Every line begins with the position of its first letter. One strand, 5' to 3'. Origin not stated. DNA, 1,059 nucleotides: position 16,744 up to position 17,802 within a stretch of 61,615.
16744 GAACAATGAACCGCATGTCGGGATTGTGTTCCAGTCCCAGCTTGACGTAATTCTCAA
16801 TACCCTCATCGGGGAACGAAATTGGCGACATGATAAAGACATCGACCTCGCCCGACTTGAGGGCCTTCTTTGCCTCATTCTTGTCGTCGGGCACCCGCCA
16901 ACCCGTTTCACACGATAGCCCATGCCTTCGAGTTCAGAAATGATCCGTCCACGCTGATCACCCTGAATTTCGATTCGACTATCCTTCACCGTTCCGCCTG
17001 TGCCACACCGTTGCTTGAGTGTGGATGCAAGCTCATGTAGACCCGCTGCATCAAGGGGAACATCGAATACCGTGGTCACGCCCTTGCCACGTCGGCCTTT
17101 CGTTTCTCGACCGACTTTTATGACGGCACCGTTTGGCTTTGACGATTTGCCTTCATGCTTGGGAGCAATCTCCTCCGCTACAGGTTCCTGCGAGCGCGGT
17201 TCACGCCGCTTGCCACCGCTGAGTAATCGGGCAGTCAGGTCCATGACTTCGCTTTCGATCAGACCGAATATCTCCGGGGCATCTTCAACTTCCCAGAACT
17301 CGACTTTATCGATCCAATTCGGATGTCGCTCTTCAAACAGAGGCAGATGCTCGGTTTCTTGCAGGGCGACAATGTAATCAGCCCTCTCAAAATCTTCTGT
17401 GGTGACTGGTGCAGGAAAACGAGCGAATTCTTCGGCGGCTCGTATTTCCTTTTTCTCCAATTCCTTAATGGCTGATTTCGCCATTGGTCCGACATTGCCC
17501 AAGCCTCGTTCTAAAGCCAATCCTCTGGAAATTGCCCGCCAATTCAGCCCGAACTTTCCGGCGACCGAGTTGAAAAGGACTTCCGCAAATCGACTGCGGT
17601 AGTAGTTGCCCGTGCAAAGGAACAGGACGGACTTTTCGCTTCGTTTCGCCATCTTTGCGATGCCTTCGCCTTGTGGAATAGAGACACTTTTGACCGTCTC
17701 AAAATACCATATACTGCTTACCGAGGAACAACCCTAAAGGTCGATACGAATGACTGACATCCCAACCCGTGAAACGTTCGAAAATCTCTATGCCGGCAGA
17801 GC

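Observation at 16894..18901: Divergent pair: an LMW-PTP/ArsC-fold phosphatase fused to a SUI1 (YciH/eIF1) ribosome-binding domain, next to an ARPP-1 (DUF6569)-like gene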

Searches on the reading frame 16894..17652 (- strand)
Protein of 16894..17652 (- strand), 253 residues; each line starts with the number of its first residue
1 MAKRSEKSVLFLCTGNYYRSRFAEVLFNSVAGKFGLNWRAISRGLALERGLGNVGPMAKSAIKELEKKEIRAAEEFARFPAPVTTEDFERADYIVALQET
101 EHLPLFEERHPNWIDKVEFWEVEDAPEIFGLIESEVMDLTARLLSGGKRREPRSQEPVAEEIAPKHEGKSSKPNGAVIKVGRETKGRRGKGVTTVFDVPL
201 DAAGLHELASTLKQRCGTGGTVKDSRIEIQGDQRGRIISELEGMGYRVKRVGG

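Call 7: find_homologous_proteins(query=window:16894-17652:-)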
Query seq(253 aa) (253 aa): 3752 proteins with E <= 0.001 among 5307 candidates; the best 120 are listed.
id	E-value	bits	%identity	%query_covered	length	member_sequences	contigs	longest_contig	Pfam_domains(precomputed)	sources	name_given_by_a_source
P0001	4.7e-134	464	83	100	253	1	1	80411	PF01253.28,PF01451.28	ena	-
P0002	4.7e-134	464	83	100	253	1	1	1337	PF01253.28,PF01451.28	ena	-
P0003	3.5e-130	451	81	100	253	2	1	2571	PF01253.28,PF01451.28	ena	-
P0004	7.6e-130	450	81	100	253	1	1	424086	PF01253.28,PF01451.28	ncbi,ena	-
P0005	3.0e-123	428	77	100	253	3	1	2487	PF01253.28,PF01451.28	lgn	-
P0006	2.5e-110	386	69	100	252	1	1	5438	PF01253.28,PF01451.28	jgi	-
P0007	7.1e-110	384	68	100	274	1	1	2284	PF01253.28,PF01451.28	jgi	jgi:predicted translation initiation factor SUI1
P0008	1.4e-108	380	68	100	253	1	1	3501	PF01253.28,PF01451.28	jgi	jgi:protein-tyrosine phosphatase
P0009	8.5e-108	378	69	100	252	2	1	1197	PF01253.28,PF01451.28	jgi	jgi:protein-tyrosine phosphatase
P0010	2.1e-107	376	70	100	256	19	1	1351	PF01253.28,PF01451.28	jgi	jgi:translation initiation factor 1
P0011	5.3e-107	375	68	100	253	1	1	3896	PF01253.28,PF01451.28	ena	-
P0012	6.6e-107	375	68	100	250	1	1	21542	PF01253.28,PF01451.28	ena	-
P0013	6.7e-107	375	70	100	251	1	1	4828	PF01253.28,PF01451.28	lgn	-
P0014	8.8e-107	374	70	100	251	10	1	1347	PF01253.28,PF01451.28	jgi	jgi:protein-tyrosine phosphatase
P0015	1.3e-106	374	70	100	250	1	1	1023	PF01253.28,PF01451.28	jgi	jgi:protein-tyrosine phosphatase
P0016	1.5e-106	374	68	100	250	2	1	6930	PF01253.28,PF01451.28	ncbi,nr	ncbi:MAG: hypothetical protein L0Z62_48795 [Gemmataceae bacterium]|nr:hypothetical protein [Gemmatac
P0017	6.5e-106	371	68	100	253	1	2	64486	PF01253.28,PF01451.28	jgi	-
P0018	9.5e-106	371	69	100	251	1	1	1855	PF01253.28,PF01451.28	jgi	jgi:predicted translation initiation factor SUI1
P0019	1.0e-105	371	66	100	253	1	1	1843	PF01253.28,PF01451.28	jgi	jgi:predicted translation initiation factor SUI1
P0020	1.3e-105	370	68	100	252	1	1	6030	PF01253.28,PF01451.28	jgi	jgi:predicted translation initiation factor SUI1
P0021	1.5e-105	370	66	100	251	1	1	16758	PF01253.28,PF01451.28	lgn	-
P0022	1.7e-105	370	68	100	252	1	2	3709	PF01253.28,PF01451.28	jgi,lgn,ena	jgi:predicted translation initiation factor SUI1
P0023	2.9e-105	369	69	100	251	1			PF01253.28,PF01451.28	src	-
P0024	5.4e-105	368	69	100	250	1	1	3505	PF01253.28,PF01451.28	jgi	jgi:predicted translation initiation factor SUI1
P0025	5.5e-105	368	68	100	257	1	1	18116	PF01253.28,PF01451.28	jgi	jgi:predicted translation initiation factor SUI1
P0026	5.8e-105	368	67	100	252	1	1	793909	PF01253.28,PF01451.28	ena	-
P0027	7.6e-105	368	68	100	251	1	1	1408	PF01253.28,PF01451.28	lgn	-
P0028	9.8e-105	368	70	100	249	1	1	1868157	PF01253.28,PF01451.28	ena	-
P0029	1.3e-104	367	68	100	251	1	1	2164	PF01253.28,PF01451.28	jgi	jgi:protein-tyrosine phosphatase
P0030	1.6e-104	367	68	100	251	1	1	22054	PF01253.28,PF01451.28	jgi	jgi:predicted translation initiation factor SUI1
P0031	1.9e-104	367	66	100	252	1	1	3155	PF01253.28,PF01451.28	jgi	jgi:predicted translation initiation factor SUI1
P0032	2.2e-104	366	69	100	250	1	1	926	PF01253.28,PF01451.28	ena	-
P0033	2.4e-104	366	69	100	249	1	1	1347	PF01253.28,PF01451.28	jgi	jgi:predicted translation initiation factor SUI1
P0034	2.6e-104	366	67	100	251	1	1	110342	PF01253.28,PF01451.28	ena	-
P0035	3.0e-104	366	66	100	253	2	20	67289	PF01253.28,PF01451.28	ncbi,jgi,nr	ncbi:MAG TPA: hypothetical protein VK395_10295 [Gemmataceae bacterium]|nr:hypothetical protein [Gemm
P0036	3.0e-104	366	70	100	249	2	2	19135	PF01253.28,PF01451.28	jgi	jgi:translation initiation factor 1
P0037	3.0e-104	366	67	100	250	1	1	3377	PF01253.28,PF01451.28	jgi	jgi:translation initiation factor 1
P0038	3.1e-104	366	67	100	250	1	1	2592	PF01253.28,PF01451.28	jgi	jgi:protein-tyrosine phosphatase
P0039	3.3e-104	366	65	100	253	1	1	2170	PF01253.28,PF01451.28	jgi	jgi:predicted translation initiation factor SUI1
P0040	3.8e-104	366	65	100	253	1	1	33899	PF01253.28,PF01451.28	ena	-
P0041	3.9e-104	366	68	100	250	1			PF01253.28,PF01451.28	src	-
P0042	3.9e-104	366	66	100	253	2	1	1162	PF01253.28,PF01451.28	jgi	jgi:predicted translation initiation factor SUI1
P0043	3.9e-104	366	70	100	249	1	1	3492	PF01253.28,PF01451.28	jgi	jgi:translation initiation factor 1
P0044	4.0e-104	366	70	100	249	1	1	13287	PF01253.28,PF01451.28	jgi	jgi:translation initiation factor 1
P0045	4.3e-104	365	67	100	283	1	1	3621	PF01253.28,PF01451.28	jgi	jgi:predicted translation initiation factor SUI1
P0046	4.4e-104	365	67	100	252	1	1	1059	PF01253.28,PF01451.28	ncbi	-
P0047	5.6e-104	365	66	100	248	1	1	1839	PF01253.28,PF01451.28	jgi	jgi:predicted translation initiation factor SUI1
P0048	7.3e-104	365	68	100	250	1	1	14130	PF01253.28,PF01451.28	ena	-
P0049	9.2e-104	364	68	100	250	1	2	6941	PF01253.28,PF01451.28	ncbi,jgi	-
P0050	1.1e-103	364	68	100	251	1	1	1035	PF01253.28,PF01451.28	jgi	jgi:protein-tyrosine phosphatase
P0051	1.2e-103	364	67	100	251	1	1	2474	PF01253.28,PF01451.28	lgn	-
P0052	1.3e-103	364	68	100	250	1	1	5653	PF01253.28,PF01451.28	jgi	jgi:protein-tyrosine phosphatase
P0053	1.7e-103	364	69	100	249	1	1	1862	PF01253.28,PF01451.28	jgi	jgi:translation initiation factor 1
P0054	1.9e-103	363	68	100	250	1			PF01253.28,PF01451.28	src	-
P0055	2.0e-103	363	68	100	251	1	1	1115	PF01253.28,PF01451.28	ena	-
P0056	2.0e-103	363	68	100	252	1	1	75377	PF01253.28,PF01451.28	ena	-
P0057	2.2e-103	363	67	100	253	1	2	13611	PF01253.28,PF01451.28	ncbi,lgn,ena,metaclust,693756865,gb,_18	metaclust:\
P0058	2.4e-103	363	66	100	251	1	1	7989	PF01253.28,PF01451.28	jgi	jgi:protein-tyrosine phosphatase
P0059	2.5e-103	363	65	100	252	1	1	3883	PF01253.28,PF01451.28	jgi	jgi:predicted translation initiation factor SUI1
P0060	2.6e-103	363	66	100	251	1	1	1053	PF01253.28,PF01451.28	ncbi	-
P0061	2.6e-103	363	67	100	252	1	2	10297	PF01253.28,PF01451.28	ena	-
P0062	2.8e-103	363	65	100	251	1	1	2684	PF01253.28,PF01451.28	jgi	jgi:protein-tyrosine phosphatase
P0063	3.3e-103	363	67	100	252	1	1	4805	PF01253.28,PF01451.28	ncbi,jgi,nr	ncbi:MAG TPA: hypothetical protein VGY77_07220 [Gemmataceae bacterium]|jgi:protein-tyrosine phosphat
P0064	3.5e-103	363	64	100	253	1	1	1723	PF01253.28,PF01451.28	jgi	jgi:predicted translation initiation factor SUI1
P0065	3.7e-103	362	65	100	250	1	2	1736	PF01253.28,PF01451.28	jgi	jgi:predicted translation initiation factor SUI1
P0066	3.9e-103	362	68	100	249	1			PF01253.28,PF01451.28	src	-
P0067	4.1e-103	362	68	100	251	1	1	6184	PF01253.28,PF01451.28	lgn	-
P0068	4.6e-103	362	69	100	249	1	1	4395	PF01253.28,PF01451.28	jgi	jgi:protein-tyrosine phosphatase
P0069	5.1e-103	362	68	100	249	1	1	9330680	PF01253.28,PF01451.28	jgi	jgi:protein-tyrosine phosphatase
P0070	5.2e-103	362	69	100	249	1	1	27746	PF01253.28,PF01451.28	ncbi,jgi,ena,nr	ncbi:MAG TPA: hypothetical protein VN688_27555 [Gemmataceae bacterium]|nr:hypothetical protein [Gemm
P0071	5.4e-103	362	65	100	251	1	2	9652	PF01253.28,PF01451.28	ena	-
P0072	5.8e-103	362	68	100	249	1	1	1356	PF01253.28,PF01451.28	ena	-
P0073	5.9e-103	362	68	100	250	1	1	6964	PF01253.28,PF01451.28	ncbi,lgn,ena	-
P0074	6.3e-103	362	65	100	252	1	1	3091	PF01253.28,PF01451.28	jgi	jgi:predicted translation initiation factor SUI1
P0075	6.3e-103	362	64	100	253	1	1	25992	PF01253.28,PF01451.28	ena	-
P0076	7.4e-103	361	67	100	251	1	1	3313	PF01253.28,PF01451.28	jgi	jgi:protein-tyrosine phosphatase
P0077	7.8e-103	361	67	100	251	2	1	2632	PF01253.28,PF01451.28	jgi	jgi:protein-tyrosine phosphatase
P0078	7.9e-103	361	68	100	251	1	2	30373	PF01253.28,PF01451.28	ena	-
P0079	7.9e-103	361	67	100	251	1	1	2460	PF01253.28,PF01451.28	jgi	jgi:translation initiation factor 1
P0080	8.2e-103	361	68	100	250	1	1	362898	PF01253.28,PF01451.28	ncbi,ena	-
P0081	8.6e-103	361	68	100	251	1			PF01253.28,PF01451.28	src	-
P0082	8.7e-103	361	68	100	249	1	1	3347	PF01253.28,PF01451.28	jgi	jgi:protein-tyrosine phosphatase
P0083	9.3e-103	361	66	100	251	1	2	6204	PF01253.28,PF01451.28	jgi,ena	jgi:predicted translation initiation factor SUI1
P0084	9.8e-103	361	67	100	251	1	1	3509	PF01253.28,PF01451.28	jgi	jgi:protein-tyrosine phosphatase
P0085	9.9e-103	361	67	100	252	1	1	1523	PF01253.28,PF01451.28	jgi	jgi:predicted translation initiation factor SUI1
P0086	1.0e-102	361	65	100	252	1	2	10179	PF01253.28,PF01451.28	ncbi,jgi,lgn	jgi:predicted translation initiation factor SUI1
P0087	1.0e-102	361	67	100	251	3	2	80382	PF01253.28,PF01451.28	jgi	jgi:protein-tyrosine phosphatase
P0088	1.1e-102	361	68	100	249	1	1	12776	PF01253.28,PF01451.28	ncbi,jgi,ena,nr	ncbi:MAG TPA: hypothetical protein VMG10_05160 [Gemmataceae bacterium]|nr:hypothetical protein [Gemm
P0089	1.1e-102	361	68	99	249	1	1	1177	PF01253.28,PF01451.28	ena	-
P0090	1.1e-102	361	66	100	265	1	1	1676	PF01253.28,PF01451.28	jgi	jgi:predicted translation initiation factor SUI1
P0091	1.4e-102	360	67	100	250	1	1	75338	PF01253.28,PF01451.28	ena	-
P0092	1.5e-102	360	66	100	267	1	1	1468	PF01253.28,PF01451.28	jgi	jgi:predicted translation initiation factor SUI1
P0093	1.5e-102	360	67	100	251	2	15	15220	PF01253.28,PF01451.28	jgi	-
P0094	1.6e-102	360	66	100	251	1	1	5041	PF01253.28,PF01451.28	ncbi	-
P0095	1.6e-102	360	67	100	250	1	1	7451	PF01253.28,PF01451.28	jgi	jgi:predicted translation initiation factor SUI1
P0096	1.7e-102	360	67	100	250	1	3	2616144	PF01253.28,PF01451.28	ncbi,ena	-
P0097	1.7e-102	360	67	100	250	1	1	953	PF01253.28,PF01451.28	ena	-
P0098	1.9e-102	360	66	100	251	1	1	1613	PF01253.28,PF01451.28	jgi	jgi:protein-tyrosine phosphatase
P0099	1.9e-102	360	68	100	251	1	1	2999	PF01253.28,PF01451.28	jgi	jgi:predicted translation initiation factor SUI1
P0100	1.9e-102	360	66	100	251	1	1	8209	PF01253.28,PF01451.28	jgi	jgi:predicted translation initiation factor SUI1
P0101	2.2e-102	360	68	100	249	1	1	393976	PF01253.28,PF01451.28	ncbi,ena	-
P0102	2.2e-102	360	66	100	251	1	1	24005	PF01253.28,PF01451.28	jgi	jgi:protein-tyrosine phosphatase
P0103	2.3e-102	360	68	100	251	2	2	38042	PF01253.28,PF01451.28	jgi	jgi:predicted translation initiation factor SUI1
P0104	2.3e-102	360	68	100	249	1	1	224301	PF01253.28,PF01451.28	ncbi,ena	-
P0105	2.4e-102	360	67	100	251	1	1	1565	PF01253.28,PF01451.28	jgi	jgi:protein-tyrosine phosphatase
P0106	2.5e-102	360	66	100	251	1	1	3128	PF01253.28,PF01451.28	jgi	jgi:protein-tyrosine phosphatase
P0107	3.1e-102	359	67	100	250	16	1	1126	PF01253.28,PF01451.28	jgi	jgi:translation initiation factor 1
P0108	3.5e-102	359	66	100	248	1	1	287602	PF01253.28,PF01451.28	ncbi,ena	-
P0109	3.6e-102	359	69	100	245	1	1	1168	PF01253.28,PF01451.28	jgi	jgi:predicted translation initiation factor SUI1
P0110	3.6e-102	359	68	100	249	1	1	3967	PF01253.28,PF01451.28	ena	-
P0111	3.7e-102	359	67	100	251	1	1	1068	PF01253.28,PF01451.28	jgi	jgi:predicted translation initiation factor SUI1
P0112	3.8e-102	359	68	100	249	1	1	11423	PF01253.28,PF01451.28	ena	-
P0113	4.6e-102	359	68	100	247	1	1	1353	PF01253.28,PF01451.28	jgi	jgi:predicted translation initiation factor SUI1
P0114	5.1e-102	359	69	100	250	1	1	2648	PF01253.28,PF01451.28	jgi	jgi:protein-tyrosine phosphatase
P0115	5.1e-102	359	64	100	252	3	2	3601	PF01253.28,PF01451.28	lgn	-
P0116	5.2e-102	359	69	100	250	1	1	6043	PF01253.28,PF01451.28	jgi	jgi:protein-tyrosine phosphatase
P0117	5.5e-102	359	65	100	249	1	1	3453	PF01253.28,PF01451.28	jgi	jgi:protein-tyrosine phosphatase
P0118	5.7e-102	359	65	100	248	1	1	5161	PF01253.28,PF01451.28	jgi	jgi:protein-tyrosine phosphatase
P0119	5.9e-102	358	67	100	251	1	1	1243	PF01253.28,PF01451.28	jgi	jgi:predicted translation initiation factor SUI1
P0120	5.9e-102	358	68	100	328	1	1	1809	PF01253.28,PF01451.28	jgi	jgi:translation initiation factor 1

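Call 9: find_encoding_contigs(protein=P0004, flank=8000, max_places=3)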
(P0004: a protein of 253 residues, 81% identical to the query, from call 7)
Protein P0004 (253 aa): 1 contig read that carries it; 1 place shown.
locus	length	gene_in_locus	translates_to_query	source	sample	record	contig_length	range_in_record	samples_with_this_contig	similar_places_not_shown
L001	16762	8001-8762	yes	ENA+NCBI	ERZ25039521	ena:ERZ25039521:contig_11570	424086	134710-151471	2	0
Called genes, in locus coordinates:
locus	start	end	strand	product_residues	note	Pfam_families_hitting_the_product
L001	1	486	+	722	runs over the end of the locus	PF25973:BSH_CzcB (weak)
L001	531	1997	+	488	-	-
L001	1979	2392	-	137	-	-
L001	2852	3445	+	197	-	PF00072:Response_reg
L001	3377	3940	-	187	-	-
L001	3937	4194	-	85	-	-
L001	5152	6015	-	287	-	PF01261:AP_endonuc_2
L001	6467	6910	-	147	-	PF21291:CYNS_N, PF02560:Cyanate_lyase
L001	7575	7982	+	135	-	PF02656:DUF202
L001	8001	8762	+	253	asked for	PF01451:LMWPc, PF01253:SUI1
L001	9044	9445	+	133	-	-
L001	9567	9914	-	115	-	-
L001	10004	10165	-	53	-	-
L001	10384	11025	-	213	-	PF06439:3keto-disac_hyd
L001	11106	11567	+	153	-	PF03551:PadR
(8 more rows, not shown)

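Call 10: find_encoding_contigs(protein=P0001, flank=8000, max_places=3)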
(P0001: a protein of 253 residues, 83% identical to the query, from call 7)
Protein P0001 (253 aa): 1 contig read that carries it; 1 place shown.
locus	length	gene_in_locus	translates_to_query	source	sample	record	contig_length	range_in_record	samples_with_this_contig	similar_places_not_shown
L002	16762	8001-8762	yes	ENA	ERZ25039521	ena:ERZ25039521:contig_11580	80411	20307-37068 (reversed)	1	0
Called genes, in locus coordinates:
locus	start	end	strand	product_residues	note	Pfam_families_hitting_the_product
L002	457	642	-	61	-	-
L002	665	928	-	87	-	-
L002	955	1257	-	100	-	-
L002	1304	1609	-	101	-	-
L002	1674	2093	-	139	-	-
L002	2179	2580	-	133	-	-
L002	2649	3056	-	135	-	-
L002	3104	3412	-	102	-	-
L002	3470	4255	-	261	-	-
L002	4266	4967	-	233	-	-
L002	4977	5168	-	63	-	-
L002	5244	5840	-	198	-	-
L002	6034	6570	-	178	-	-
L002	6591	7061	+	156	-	-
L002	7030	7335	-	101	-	-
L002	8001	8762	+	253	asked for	PF01451:LMWPc, PF01253:SUI1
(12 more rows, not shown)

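Call 12: find_related_loci(query=A1, collection=genome_contigs, flank=10000)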
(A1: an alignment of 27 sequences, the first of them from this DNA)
Query A1 (253 aa) in genome_contigs; peptide patterns used: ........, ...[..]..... (x = any residue, [..] = any of these).
599 stretches matched a pattern (row limit reached: there are more); 541 encode a relative of the query (tblastn E <= 1e-3); the best 80 are kept; 80 distinct loci.
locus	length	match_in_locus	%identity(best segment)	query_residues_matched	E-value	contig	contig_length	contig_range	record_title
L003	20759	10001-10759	81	1-253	8e-137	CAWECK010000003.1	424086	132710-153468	MAG: uncultured Planctomycetia bacterium isolate MFD04540.bin.2.41 genome assembly, contig: contig_11570, whole genome s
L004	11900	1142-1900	68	1-253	9e-115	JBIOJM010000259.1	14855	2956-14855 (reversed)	MAG: Isosphaerales bacterium isolate GcC5-13 k141_2394801_length_14855_cov_22.0000, whole genome shotgun sequence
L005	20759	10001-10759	66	1-253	3e-111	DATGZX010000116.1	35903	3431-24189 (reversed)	MAG TPA_asm: Gemmataceae bacterium isolate SMAG_U10675 k141_239937, whole genome shotgun sequence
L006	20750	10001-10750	67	1-253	8e-109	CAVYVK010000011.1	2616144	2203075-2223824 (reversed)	MAG: uncultured Planctomycetaceae bacterium isolate MFD03399.bin.2.103 genome assembly, contig: contig_4951, whole genom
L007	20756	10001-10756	65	1-253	3e-108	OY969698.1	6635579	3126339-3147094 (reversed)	MAG: uncultured Planctomycetaceae bacterium isolate MFD00082.bin.2.56 genome assembly, chromosome: 1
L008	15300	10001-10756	64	1-253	4e-107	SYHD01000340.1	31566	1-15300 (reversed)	MAG: Planctomycetia bacterium isolate F1-60-MAGs120 F1-60__c614695, whole genome shotgun sequence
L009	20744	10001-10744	65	1-253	4e-106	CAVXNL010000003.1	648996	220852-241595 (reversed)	MAG: uncultured Planctomycetaceae bacterium isolate MFD00731.bin.2.216 genome assembly, contig: contig_21358, whole geno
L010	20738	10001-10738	66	1-253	7e-106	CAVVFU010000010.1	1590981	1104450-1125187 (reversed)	MAG: uncultured Gemmataceae bacterium isolate MFD01716.bin.3.101 genome assembly, contig: contig_26164, whole genome sho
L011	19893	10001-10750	66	1-253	5e-106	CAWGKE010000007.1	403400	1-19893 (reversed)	MAG: uncultured Planctomycetaceae bacterium isolate MFD05705.bin.2.110 genome assembly, contig: contig_14564, whole geno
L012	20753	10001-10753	65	1-253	2e-105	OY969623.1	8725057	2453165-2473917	MAG: uncultured Gemmataceae bacterium isolate MFD06742.bin.c.1 genome assembly, chromosome: 1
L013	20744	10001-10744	65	1-253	4e-105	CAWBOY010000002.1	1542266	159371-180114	MAG: uncultured Planctomycetaceae bacterium isolate MFD09671.bin.1.56 genome assembly, contig: contig_9583, whole genome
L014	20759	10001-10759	61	1-253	5e-99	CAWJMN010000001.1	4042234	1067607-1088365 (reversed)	MAG: uncultured Planctomycetaceae bacterium isolate MFD02832.bin.1.28 genome assembly, contig: contig_4673, whole genome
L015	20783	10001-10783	58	2-253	9e-98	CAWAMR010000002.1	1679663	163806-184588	MAG: uncultured Planctomycetota bacterium isolate MFD01716.bin.2.152 genome assembly, contig: contig_17416, whole genome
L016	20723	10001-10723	62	1-243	7e-97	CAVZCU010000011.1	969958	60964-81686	MAG: uncultured Gemmataceae bacterium isolate MFD00822.bin.2.119 genome assembly, contig: contig_31314, whole genome sho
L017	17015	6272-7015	63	1-253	2e-92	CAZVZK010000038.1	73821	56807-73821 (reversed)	MAG TPA_asm: uncultured Alcaligenaceae bacterium isolate SRP287051_co2_85 genome assembly, contig: NODE_795_length_73821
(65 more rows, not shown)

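Call 25: search_protein_families(library=ncbifam, proteins=[window:16894-17652:-], max_evalue=0.01)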
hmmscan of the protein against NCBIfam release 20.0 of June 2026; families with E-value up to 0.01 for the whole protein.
seq(253 aa): 6 families
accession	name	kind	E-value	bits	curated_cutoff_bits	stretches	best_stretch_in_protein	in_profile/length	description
NF005297.0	PRK06824.1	equivalog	3.9e-28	97.8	145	1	152-253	23-121/121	translation initiation factor Sui1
TIGR01158.1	SUI1_rel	equivalog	1.7e-26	92.2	111.65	1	165-253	14-102/102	stress response translation initiation inhibitor YciH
NF006536.0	PRK09019.1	equivalog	1.5e-23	83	142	1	165-253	20-108/108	stress response translation initiation inhibitor YciH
NF005669.0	PRK07451.1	equivalog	1.2e-19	70.7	122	1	168-253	31-116/116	translation initiation factor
NF002096.0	PRK00939.1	subfamily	6.4e-15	55.2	98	1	178-250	27-98/102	stress response translation initiation inhibitor YciH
NF010053.0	PRK13530.1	subfamily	0.01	16.2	215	0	6-66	3-56/133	arsenate reductase (thioredoxin)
